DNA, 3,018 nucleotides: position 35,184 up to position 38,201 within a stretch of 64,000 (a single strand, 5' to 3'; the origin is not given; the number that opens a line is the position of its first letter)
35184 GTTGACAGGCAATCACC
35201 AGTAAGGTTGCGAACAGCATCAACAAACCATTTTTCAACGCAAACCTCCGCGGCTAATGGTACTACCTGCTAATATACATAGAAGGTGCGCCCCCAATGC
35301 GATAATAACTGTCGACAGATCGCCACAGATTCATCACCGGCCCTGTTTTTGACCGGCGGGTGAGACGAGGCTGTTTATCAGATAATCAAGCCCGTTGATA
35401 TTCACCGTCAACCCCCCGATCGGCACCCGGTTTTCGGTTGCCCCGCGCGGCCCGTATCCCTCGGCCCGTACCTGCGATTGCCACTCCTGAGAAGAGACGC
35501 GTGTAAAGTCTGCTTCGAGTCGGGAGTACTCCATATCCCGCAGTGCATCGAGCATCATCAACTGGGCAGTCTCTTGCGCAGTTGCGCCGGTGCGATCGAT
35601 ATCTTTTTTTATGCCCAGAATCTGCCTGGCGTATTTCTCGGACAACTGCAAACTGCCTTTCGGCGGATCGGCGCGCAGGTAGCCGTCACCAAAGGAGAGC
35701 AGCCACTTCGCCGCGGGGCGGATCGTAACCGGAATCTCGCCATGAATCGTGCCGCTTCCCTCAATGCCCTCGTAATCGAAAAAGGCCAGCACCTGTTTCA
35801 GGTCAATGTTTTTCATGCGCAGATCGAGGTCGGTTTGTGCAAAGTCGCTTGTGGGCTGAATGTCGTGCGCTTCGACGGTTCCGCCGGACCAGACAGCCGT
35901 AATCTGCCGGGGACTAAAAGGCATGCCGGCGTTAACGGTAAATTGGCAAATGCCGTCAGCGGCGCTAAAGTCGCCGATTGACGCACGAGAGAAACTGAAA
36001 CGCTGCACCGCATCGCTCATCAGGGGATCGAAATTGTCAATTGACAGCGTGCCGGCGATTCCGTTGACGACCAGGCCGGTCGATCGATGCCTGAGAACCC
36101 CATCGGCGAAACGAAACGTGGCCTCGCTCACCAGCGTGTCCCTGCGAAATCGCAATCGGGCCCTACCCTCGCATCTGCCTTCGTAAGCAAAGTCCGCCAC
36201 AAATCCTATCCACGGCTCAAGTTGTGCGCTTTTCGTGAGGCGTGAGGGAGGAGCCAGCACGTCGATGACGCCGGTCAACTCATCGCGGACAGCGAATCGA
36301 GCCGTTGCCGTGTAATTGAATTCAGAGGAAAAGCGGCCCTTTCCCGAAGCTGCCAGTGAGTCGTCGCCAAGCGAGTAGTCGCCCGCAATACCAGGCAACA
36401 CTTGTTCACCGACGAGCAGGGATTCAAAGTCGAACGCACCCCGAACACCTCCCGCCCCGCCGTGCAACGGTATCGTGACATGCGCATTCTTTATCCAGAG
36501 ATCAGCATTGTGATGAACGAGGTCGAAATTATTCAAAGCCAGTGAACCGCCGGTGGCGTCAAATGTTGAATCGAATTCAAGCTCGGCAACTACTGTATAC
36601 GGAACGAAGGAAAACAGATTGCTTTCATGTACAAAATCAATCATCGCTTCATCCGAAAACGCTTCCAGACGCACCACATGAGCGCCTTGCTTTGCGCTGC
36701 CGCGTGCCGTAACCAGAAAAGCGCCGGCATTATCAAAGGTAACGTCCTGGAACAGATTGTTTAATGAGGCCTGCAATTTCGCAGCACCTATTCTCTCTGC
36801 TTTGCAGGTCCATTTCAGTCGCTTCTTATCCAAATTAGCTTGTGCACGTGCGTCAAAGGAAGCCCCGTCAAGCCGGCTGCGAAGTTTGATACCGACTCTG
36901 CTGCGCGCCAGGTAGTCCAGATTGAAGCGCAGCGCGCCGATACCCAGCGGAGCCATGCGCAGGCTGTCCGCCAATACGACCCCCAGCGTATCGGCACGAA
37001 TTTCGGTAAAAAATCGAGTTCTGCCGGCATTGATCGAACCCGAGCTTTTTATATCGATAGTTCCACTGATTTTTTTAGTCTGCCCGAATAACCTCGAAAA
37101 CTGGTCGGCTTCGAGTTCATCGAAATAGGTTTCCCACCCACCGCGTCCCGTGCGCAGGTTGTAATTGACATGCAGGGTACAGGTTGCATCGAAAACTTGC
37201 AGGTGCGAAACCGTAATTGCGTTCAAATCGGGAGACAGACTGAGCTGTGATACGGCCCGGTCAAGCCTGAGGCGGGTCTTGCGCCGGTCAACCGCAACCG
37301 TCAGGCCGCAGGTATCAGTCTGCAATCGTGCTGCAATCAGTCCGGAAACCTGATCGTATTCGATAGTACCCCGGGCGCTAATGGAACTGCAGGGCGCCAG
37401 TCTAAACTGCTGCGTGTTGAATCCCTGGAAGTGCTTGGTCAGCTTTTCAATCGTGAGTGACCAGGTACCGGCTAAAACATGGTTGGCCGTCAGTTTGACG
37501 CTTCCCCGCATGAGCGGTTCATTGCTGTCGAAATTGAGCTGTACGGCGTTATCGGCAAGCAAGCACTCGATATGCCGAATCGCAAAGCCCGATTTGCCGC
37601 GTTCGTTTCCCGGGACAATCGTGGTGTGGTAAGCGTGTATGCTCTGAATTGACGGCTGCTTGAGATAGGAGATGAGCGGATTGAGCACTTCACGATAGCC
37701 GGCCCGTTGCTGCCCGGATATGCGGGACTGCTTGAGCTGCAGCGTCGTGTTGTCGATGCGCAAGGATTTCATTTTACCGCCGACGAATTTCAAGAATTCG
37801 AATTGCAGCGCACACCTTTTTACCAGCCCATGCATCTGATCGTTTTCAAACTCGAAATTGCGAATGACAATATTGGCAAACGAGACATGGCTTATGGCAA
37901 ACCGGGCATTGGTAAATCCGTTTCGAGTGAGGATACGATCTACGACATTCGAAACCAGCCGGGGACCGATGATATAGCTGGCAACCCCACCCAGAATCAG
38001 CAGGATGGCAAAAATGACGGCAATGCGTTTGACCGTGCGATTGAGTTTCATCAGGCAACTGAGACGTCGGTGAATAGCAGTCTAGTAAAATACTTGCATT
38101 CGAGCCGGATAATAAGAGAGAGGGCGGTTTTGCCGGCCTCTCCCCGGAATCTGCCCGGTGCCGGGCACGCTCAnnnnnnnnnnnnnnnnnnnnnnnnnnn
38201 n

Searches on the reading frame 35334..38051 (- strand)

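Call 76: search_protein_families(library=pfam, proteins=[window:35334-38051:-], max_evalue=0.0001)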
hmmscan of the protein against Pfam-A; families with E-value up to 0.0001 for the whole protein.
window:35334-38051:- (905 aa): 1 family
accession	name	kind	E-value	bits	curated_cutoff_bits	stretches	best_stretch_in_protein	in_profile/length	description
PF11739.14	YdbH-like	-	1.4e-20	74.2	26.3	1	462-871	511-856/893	Intermembrane phospholipid transport protein YdbH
